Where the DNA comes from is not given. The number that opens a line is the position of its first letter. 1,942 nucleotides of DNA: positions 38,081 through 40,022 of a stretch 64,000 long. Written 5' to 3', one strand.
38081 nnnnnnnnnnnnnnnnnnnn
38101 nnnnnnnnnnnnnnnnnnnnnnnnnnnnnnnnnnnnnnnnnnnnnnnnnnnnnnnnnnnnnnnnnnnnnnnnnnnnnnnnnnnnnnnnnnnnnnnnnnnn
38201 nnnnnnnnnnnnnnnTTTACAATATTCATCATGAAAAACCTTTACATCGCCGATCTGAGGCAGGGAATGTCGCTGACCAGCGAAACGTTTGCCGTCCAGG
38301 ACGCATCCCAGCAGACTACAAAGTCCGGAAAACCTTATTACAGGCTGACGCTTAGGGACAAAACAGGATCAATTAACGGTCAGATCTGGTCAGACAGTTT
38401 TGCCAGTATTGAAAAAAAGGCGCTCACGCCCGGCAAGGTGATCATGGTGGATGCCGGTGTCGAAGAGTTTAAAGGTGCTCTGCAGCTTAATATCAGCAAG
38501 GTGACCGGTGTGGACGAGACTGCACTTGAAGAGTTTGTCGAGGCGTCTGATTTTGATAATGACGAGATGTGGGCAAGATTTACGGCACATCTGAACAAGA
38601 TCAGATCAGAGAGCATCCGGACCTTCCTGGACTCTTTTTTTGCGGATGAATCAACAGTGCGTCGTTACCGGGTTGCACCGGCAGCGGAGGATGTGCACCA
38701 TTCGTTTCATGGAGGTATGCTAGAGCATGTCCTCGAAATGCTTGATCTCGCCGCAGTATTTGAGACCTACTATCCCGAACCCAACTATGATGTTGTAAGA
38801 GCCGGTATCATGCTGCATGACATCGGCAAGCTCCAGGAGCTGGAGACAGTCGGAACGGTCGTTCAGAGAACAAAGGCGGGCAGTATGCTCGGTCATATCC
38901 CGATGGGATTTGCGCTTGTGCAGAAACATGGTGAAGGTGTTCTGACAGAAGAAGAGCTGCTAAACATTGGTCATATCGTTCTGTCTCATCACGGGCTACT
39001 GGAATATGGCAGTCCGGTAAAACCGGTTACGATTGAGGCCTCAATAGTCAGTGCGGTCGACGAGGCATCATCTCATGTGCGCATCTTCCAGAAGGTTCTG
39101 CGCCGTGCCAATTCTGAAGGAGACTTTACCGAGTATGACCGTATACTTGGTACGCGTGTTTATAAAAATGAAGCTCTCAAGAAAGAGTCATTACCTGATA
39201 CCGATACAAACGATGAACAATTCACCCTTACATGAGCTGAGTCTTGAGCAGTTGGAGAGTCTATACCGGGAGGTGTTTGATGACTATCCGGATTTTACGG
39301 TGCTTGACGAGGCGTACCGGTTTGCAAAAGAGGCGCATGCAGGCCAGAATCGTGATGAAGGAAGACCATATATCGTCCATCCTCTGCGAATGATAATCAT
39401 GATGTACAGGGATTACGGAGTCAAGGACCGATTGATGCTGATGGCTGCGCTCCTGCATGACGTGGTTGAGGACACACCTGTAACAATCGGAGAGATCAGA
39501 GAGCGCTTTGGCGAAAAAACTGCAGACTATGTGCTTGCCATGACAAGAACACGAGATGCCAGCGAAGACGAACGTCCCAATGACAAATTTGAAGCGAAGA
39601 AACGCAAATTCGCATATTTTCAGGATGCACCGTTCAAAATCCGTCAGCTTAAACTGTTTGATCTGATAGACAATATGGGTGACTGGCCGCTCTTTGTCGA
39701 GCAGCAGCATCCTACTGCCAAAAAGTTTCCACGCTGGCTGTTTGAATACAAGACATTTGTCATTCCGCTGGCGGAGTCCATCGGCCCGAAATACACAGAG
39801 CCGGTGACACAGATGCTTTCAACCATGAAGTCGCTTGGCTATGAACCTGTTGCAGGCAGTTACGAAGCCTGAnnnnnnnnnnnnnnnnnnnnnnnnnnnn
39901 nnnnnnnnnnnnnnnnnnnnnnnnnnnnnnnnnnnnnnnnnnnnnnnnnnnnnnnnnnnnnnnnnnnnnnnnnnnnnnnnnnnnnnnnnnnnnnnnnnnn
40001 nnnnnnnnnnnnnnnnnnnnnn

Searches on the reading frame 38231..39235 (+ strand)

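Call 84: search_protein_families(library=pfam, proteins=[window:38231-39235:+], max_evalue=0.001)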
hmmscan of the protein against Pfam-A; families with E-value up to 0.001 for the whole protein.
window:38231-39235:+ (334 aa): 3 families
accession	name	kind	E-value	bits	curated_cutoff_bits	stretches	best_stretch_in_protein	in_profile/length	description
PF01966.28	HD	-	3.9e-10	40.5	22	1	164-278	2-112/116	HD domain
PF01336.31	tRNA_anti-codon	-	2.8e-08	34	27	1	30-91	10-72/75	OB-fold nucleic acid binding domain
PF07514.17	TraI_2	-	6.9e-05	22.4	23.9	1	149-175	52-78/324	Putative helicase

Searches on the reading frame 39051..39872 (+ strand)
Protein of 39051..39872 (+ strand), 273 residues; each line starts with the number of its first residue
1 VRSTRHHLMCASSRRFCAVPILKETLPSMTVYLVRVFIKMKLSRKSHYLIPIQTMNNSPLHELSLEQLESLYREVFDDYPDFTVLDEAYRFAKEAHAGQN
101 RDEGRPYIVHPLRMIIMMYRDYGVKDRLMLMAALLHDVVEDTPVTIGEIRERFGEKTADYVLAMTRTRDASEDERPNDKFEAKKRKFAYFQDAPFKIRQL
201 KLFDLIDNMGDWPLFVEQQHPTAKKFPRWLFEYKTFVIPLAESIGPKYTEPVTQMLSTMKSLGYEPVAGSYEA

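Call 84: search_protein_families(library=pfam, proteins=[window:39051-39872:+], max_evalue=0.001)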
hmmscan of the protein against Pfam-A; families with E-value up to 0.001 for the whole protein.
window:39051-39872:+ (273 aa): 2 families
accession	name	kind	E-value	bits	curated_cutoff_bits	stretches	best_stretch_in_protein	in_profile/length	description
PF13328.12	HD_4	-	2.6e-13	50.4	27.2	1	88-209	1-124/156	HD domain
PF01966.28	HD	-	0.0009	19.9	22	0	113-155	7-54/116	HD domain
